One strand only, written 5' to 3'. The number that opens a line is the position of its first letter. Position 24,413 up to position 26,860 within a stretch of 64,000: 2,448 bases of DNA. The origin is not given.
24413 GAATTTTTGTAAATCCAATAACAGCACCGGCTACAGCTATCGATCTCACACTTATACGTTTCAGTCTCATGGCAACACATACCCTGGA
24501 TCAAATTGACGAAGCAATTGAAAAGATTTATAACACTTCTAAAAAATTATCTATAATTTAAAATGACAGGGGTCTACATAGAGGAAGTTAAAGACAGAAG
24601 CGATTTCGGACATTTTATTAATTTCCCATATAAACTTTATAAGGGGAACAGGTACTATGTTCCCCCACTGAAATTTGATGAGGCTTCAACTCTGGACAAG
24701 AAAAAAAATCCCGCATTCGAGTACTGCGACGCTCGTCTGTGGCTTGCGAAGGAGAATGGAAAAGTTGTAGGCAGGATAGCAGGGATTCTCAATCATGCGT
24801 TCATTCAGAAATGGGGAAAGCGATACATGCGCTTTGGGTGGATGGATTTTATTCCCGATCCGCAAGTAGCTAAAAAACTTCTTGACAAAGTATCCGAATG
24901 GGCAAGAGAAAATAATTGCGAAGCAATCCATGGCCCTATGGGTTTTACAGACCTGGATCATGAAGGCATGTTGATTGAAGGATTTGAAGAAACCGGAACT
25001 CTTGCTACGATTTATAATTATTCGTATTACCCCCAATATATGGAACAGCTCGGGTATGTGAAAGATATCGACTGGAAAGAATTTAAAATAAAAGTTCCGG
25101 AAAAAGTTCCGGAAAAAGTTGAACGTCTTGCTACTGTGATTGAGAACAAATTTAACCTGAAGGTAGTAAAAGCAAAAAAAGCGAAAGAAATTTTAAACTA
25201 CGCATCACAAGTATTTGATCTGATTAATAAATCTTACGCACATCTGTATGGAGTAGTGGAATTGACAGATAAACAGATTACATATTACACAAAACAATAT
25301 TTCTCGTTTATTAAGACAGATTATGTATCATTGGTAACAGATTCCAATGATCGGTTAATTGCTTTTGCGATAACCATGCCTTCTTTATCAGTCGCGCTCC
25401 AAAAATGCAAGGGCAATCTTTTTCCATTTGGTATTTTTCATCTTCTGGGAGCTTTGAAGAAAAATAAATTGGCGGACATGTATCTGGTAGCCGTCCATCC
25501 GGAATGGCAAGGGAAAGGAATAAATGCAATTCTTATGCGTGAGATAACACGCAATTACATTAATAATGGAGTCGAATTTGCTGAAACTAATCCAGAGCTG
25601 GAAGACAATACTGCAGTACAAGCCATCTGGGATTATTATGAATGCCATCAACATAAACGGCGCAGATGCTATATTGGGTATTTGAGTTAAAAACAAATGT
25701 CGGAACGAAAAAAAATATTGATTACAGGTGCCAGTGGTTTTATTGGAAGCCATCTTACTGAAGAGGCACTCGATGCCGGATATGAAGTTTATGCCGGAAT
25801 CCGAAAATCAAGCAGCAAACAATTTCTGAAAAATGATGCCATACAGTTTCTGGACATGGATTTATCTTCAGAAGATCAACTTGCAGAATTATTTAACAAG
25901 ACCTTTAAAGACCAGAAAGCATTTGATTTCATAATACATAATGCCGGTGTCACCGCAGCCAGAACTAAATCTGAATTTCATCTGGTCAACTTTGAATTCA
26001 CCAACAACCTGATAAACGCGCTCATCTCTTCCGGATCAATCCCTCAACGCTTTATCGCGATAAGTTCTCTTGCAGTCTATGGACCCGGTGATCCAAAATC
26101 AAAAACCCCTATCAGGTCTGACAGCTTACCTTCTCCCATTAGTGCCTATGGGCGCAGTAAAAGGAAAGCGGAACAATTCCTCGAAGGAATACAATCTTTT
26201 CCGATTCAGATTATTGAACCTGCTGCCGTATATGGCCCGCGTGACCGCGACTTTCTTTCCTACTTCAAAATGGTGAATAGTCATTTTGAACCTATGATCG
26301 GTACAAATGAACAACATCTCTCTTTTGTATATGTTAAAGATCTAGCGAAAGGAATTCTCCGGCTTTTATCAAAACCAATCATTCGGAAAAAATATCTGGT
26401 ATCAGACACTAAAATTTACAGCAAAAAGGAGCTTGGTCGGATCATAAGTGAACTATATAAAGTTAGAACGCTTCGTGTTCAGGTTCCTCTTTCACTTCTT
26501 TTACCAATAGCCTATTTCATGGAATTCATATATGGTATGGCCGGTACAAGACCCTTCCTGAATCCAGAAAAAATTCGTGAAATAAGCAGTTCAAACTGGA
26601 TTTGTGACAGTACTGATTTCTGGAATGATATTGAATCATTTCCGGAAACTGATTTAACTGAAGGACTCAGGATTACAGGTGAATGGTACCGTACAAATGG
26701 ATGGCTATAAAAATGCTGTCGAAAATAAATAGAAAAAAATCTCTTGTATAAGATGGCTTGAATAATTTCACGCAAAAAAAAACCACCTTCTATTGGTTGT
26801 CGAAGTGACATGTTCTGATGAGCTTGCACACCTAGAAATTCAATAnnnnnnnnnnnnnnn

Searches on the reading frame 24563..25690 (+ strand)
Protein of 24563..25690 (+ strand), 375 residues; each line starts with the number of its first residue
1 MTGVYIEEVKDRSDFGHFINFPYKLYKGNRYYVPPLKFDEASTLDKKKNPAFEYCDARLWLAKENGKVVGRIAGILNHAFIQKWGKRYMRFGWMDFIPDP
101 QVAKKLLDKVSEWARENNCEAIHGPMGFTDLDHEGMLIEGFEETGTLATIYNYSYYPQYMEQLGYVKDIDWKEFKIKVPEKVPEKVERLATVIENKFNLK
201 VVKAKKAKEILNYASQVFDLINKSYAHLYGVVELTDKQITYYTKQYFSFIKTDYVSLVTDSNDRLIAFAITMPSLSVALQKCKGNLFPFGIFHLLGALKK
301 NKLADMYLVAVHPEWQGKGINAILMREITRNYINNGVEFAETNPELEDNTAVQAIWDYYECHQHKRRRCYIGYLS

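Call 4: search_protein_families(library=ncbifam, proteins=[window:24563-25690:+], max_evalue=0.00001)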
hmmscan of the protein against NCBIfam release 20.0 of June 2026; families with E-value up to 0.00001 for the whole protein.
window:24563-25690:+ (375 aa): 0 families

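Call 14: search_protein_families(library=pfam, proteins=[window:24563-25690:+], max_evalue=0.001)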
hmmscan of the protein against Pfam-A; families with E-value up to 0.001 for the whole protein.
window:24563-25690:+ (375 aa): 2 families
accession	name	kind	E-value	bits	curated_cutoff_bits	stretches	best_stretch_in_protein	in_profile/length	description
PF00583.31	Acetyltransf_1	-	7.7e-11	42.7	20.7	1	241-343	20-99/116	Acetyltransferase (GNAT) family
PF13508.13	Acetyltransf_7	-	2.6e-07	31.3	27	1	303-346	29-67/84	Acetyltransferase (GNAT) domain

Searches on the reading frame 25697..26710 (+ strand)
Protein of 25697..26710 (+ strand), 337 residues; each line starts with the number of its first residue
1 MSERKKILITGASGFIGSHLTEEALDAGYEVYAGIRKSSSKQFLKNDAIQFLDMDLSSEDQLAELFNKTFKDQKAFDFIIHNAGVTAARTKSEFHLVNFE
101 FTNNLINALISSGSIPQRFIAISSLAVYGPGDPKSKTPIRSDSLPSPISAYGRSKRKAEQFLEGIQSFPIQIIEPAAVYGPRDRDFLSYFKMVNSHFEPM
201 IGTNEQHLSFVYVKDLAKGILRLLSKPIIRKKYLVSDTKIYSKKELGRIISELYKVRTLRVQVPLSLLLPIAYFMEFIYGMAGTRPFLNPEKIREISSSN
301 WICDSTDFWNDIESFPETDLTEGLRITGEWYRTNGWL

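Call 4: search_protein_families(library=ncbifam, proteins=[window:25697-26710:+], max_evalue=0.00001)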
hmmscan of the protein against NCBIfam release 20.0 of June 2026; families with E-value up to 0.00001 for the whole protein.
window:25697-26710:+ (337 aa): 46 families (the best 25 are shown)
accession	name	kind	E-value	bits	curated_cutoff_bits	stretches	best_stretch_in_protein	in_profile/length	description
TIGR03466.1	HpnA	hypoth_equivalog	1.2e-24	86.8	367.65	1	6-335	2-325/327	hopanoid-associated sugar epimerase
TIGR01179.1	galE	equivalog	3.9e-18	65.4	262.3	1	6-168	1-162/332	UDP-glucose 4-epimerase GalE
TIGR01214.1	rmlD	equivalog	3.2e-17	62.5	224.05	1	6-271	1-241/285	dTDP-4-dehydrorhamnose reductase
TIGR01181.1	dTDP_gluc_dehyt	equivalog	1e-13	51.1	365.1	1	6-336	1-316/321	dTDP-glucose 4,6-dehydratase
TIGR04180.1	EDH_00030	hypoth_equivalog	2.4e-13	49.8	475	1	7-225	1-226/297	NAD-dependent 4,6-dehydratase LegB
NF043036.1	ErythonDh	equivalog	1.6e-12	47.2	325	1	6-161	2-159/321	D-erythronate dehydrogenase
TIGR01777.1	yfcH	hypoth_equivalog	5.2e-12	45.9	207.35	1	7-264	1-250/292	TIGR01777 family oxidoreductase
NF004826.0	PRK06182.1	subfamily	5.3e-12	45.6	305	1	2-87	2-87/274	oxidoreductase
TIGR02197.1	heptose_epim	equivalog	9.7e-12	44.7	274.6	1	7-183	1-175/316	ADP-glyceromanno-heptose 6-epimerase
NF004823.0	PRK06179.1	subfamily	1.7e-10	40.8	310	1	1-93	2-92/271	oxidoreductase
TIGR01746.1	Thioester-redct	subfamily_domain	1.8e-10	40.6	213.35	1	6-181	1-198/371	thioester reductase domain-containing protein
NF007956.0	PRK10675.1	subfamily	2.2e-10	40.2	394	1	6-167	2-165/338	UDP-glucose 4-epimerase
NF006035.0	PRK08177.1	equivalog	2.5e-10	40.2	251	1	2-103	2-102/228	SDR family oxidoreductase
NF004284.0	PRK05693.1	equivalog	3.1e-10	40.1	326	1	5-87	2-84/274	SDR family oxidoreductase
NF052578.1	StrlDmthSdmBMthl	equivalog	2e-09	37.6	600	1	7-298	3-291/328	sterol demethylase protein SdmB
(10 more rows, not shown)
